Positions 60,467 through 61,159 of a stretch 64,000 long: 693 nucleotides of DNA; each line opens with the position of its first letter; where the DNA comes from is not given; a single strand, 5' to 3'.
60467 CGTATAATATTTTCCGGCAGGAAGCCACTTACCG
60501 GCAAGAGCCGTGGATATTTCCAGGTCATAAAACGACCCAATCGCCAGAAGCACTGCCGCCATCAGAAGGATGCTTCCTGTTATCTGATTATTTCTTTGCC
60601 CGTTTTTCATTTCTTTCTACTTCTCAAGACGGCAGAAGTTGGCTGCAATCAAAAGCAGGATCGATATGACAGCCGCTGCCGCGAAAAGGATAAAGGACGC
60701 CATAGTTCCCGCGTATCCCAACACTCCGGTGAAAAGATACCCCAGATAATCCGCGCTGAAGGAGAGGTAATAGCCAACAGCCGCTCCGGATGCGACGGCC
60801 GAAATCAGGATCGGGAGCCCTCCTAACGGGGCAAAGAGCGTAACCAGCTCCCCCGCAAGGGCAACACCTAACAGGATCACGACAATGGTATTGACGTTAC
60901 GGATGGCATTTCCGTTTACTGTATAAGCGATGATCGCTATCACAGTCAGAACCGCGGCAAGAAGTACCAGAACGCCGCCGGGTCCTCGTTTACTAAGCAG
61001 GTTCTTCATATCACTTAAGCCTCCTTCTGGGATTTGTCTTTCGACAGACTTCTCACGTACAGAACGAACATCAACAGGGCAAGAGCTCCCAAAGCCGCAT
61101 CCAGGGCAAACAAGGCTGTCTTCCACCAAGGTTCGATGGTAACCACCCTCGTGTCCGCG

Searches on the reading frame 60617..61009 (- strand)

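Call 4: search_protein_families(library=pfam, proteins=[window:60617-61009:-], max_evalue=0.01)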
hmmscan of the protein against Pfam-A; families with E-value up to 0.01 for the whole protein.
window:60617-61009:- (130 aa): 0 families

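Call 15: search_protein_families(library=ncbifam, proteins=[window:60617-61009:-], max_evalue=0.1)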
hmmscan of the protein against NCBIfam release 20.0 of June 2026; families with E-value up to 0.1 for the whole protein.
window:60617-61009:- (130 aa): 1 family
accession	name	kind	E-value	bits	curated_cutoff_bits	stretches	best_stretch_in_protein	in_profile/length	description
TIGR02808.1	short_TIGR02808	hypoth_equivalog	0.051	13.5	40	0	95-122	10-38/42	TIGR02808 family protein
